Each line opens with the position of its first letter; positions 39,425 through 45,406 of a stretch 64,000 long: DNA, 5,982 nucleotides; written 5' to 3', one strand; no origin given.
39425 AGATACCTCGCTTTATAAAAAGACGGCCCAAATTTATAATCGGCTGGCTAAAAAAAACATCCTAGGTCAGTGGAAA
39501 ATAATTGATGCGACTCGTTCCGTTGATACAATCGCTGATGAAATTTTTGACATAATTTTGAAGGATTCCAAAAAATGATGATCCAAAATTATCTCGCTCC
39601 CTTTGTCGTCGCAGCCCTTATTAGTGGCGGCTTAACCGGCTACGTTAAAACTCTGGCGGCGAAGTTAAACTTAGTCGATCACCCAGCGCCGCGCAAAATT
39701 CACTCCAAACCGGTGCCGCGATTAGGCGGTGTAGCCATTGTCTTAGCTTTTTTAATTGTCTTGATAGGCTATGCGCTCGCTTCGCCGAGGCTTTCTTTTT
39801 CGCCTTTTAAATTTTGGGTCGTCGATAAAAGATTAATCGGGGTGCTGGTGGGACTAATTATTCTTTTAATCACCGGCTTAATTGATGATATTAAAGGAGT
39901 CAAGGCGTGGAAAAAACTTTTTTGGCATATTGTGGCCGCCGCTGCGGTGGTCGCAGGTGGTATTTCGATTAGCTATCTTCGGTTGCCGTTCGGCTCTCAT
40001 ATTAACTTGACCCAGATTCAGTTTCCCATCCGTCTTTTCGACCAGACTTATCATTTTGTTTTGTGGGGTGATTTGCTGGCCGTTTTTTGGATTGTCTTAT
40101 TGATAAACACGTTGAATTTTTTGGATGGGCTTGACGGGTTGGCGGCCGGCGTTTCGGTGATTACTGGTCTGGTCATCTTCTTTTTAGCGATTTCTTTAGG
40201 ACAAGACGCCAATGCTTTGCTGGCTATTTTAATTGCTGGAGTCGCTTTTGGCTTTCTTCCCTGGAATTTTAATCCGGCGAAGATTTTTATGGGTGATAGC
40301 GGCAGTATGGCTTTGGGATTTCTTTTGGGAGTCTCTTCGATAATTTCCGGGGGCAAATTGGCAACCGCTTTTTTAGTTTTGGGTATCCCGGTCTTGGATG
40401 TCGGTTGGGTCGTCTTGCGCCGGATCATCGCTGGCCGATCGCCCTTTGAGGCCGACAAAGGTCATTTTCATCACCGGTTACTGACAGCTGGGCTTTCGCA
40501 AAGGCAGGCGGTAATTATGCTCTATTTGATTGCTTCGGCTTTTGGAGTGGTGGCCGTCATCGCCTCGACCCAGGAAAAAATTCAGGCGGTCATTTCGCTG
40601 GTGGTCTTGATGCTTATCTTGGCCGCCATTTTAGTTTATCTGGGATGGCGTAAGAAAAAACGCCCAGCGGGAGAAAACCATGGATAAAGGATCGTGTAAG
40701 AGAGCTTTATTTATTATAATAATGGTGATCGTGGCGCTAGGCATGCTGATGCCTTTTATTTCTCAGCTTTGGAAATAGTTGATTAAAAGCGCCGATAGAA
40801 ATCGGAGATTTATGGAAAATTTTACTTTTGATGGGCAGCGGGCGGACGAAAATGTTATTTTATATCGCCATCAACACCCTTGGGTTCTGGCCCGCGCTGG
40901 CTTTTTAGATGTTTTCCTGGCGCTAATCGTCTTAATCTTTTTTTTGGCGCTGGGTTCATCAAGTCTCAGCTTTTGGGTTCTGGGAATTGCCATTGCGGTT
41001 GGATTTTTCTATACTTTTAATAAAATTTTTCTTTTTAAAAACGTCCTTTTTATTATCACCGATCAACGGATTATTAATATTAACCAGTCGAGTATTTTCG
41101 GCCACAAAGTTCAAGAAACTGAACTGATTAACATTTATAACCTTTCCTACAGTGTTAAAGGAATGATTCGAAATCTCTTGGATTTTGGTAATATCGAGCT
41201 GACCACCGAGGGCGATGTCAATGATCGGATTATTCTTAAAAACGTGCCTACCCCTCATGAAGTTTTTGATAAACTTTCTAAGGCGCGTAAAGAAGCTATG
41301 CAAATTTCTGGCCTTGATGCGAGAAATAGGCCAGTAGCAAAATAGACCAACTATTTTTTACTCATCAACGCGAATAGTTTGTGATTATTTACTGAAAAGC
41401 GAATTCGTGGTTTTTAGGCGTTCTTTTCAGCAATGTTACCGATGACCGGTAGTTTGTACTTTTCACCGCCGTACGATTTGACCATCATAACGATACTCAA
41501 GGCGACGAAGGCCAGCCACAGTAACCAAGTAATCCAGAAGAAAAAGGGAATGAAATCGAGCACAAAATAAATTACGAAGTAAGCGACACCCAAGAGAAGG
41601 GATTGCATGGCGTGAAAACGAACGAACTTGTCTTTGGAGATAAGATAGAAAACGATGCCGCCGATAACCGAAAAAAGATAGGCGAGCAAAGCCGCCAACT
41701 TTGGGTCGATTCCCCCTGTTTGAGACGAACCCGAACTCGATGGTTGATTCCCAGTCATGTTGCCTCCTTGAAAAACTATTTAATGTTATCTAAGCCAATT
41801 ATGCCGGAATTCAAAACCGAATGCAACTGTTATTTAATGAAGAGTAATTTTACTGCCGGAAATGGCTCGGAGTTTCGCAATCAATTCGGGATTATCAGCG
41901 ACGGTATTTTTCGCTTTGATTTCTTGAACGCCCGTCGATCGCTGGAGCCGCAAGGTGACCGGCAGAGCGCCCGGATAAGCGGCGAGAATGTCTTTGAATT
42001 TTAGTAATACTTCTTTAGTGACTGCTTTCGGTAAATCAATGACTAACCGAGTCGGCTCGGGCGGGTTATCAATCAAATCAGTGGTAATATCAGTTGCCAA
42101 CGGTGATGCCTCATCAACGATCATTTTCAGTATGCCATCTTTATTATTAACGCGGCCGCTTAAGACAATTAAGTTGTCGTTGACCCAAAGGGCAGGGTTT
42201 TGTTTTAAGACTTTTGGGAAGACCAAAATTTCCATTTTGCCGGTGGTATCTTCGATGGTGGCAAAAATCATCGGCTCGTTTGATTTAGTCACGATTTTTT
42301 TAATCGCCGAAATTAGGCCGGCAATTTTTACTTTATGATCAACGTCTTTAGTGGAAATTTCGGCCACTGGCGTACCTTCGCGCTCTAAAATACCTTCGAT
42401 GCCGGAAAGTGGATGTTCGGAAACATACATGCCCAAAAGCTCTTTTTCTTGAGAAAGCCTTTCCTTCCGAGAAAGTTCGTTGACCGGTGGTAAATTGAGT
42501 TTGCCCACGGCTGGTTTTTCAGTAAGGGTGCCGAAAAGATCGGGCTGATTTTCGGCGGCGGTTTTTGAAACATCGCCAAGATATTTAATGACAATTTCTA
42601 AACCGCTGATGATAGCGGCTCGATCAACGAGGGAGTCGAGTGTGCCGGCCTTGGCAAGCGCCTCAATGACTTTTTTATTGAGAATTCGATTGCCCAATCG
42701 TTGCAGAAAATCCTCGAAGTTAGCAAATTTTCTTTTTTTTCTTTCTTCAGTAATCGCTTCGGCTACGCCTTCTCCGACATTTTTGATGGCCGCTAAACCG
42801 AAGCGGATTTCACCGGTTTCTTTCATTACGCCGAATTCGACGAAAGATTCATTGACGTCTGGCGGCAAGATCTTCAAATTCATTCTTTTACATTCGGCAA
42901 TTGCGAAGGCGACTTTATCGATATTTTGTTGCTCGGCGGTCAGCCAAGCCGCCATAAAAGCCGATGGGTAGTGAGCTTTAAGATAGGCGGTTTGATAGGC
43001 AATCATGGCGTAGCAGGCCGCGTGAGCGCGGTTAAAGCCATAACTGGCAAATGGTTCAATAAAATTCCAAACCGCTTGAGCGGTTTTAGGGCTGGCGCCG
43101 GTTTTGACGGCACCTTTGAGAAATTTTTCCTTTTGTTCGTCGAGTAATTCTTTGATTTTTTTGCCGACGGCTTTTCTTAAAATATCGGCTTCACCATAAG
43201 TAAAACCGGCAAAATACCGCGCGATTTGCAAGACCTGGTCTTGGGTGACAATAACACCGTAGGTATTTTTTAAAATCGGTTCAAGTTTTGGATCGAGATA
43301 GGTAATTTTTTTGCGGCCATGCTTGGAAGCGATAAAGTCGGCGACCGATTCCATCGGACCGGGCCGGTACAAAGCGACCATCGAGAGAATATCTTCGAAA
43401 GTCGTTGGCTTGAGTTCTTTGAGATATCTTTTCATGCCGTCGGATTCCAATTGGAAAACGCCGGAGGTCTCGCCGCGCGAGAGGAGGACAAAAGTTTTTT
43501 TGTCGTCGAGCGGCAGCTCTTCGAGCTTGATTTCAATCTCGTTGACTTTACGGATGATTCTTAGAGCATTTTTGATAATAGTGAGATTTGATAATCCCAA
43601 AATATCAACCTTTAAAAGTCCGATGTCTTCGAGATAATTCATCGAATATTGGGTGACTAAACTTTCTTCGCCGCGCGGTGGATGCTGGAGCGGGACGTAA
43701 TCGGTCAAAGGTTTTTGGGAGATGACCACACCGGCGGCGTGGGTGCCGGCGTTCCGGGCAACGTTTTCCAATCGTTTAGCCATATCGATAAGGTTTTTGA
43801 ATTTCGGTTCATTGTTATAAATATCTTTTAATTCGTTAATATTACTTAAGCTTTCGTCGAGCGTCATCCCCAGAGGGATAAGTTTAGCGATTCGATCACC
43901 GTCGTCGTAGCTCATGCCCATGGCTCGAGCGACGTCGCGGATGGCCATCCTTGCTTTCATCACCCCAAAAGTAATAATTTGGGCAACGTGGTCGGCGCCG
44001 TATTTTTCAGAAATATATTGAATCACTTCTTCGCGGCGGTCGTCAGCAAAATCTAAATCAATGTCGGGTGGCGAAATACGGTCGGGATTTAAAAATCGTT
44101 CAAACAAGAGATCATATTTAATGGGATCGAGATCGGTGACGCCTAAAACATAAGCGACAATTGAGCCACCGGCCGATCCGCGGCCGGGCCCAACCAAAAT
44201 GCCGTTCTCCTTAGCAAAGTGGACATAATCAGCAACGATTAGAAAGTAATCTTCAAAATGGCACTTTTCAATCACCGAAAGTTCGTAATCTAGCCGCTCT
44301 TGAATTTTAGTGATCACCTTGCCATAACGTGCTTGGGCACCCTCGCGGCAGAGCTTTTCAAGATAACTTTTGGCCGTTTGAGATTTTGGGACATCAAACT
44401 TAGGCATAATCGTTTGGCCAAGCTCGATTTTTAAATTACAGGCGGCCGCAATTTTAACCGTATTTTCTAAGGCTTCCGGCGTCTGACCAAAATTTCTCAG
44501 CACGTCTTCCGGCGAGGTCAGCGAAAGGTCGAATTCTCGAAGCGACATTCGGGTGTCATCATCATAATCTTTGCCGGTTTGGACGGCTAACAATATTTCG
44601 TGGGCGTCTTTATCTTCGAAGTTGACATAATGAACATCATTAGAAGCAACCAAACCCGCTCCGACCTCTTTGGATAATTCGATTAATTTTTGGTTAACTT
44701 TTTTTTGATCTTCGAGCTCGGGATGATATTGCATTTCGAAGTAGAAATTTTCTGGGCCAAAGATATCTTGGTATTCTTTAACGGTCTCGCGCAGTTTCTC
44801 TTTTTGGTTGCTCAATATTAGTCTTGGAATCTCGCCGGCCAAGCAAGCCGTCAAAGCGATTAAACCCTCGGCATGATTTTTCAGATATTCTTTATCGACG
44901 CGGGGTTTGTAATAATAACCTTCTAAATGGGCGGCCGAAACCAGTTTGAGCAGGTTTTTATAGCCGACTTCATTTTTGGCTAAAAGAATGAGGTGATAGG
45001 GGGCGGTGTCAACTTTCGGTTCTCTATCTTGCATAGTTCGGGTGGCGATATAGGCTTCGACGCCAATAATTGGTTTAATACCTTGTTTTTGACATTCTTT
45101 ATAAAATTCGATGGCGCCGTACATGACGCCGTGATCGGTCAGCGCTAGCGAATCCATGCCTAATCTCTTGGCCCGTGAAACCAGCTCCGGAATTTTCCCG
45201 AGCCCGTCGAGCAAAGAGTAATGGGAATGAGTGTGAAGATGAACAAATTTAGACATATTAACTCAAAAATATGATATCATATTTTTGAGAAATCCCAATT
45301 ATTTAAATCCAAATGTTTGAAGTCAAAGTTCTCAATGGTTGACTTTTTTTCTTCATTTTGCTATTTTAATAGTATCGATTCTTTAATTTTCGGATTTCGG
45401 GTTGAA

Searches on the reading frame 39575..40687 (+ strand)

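Call 84: search_protein_families(library=pfam, proteins=[window:39575-40687:+], max_evalue=0.001)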
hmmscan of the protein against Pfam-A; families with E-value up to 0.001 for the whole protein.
window:39575-40687:+ (370 aa): 1 family
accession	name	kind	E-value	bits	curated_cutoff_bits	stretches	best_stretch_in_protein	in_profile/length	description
PF00953.26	Glycos_transf_4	-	8.3e-39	133.6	27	1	88-258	2-159/160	Glycosyl transferase family 4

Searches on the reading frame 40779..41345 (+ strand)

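Call 84: search_protein_families(library=pfam, proteins=[window:40779-41345:+], max_evalue=0.001)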
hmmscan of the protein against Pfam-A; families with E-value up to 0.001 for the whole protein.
window:40779-41345:+ (188 aa): 1 family
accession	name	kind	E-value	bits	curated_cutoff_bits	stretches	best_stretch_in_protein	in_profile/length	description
PF14470.12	bPH_3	-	0.00086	20.2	23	0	85-144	19-72/95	Bacterial PH domain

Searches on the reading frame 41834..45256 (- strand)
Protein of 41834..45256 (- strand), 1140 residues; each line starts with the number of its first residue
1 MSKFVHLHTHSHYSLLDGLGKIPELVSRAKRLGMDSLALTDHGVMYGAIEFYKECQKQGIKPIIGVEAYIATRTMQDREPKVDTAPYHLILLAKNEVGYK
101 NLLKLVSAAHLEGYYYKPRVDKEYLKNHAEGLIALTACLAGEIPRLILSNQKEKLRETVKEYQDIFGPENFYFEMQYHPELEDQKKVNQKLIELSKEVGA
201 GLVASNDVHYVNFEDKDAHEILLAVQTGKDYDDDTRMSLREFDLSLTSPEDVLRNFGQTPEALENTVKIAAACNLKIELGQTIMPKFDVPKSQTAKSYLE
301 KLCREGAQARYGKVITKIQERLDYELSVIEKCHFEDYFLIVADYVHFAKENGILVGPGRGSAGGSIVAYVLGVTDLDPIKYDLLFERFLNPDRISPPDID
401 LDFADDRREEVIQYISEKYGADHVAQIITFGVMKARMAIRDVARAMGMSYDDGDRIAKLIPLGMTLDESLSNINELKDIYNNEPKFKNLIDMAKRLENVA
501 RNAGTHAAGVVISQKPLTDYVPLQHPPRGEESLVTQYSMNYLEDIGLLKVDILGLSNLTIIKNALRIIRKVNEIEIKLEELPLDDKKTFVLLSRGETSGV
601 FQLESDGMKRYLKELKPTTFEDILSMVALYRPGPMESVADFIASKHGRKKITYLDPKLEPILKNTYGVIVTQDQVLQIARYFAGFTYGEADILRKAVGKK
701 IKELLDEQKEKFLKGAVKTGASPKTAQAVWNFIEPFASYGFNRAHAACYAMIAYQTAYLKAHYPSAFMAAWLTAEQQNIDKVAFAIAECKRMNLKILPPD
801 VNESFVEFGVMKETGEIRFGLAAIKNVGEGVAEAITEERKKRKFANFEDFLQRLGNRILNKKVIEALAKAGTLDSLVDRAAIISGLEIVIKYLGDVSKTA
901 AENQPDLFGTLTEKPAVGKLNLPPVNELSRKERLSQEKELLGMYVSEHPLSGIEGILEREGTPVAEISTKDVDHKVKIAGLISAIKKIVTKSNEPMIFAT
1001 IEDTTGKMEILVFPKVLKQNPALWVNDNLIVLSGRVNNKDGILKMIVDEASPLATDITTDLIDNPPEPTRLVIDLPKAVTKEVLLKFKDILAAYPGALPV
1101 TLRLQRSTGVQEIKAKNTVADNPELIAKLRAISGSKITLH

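Call 84: search_protein_families(library=pfam, proteins=[window:41834-45256:-], max_evalue=0.001)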
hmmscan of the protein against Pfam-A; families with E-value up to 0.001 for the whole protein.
window:41834-45256:- (1140 aa): 6 families
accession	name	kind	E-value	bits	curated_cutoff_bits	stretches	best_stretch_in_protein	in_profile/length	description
PF07733.18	DNA_pol3_alpha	-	6.2e-104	347.6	23.9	1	297-554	1-260/260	Bacterial DNA polymerase III alpha NTPase domain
PF02811.25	PHP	-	1.7e-62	211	26.4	1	6-178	1-164/164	PHP domain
PF17657.6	DNA_pol3_finger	-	5.5e-62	208.4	22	1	557-719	1-165/166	Bacterial DNA polymerase III alpha subunit finger domain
PF14579.12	HHH_6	-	5.6e-28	97.4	25.6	1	794-879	2-87/90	Helix-hairpin-helix motif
PF01336.31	tRNA_anti-codon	-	8.4e-10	38.9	27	1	976-1052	1-74/75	OB-fold nucleic acid binding domain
PF04919.18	DUF655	-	4.1e-05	24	22.2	1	804-867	100-169/181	Protein of unknown function (DUF655)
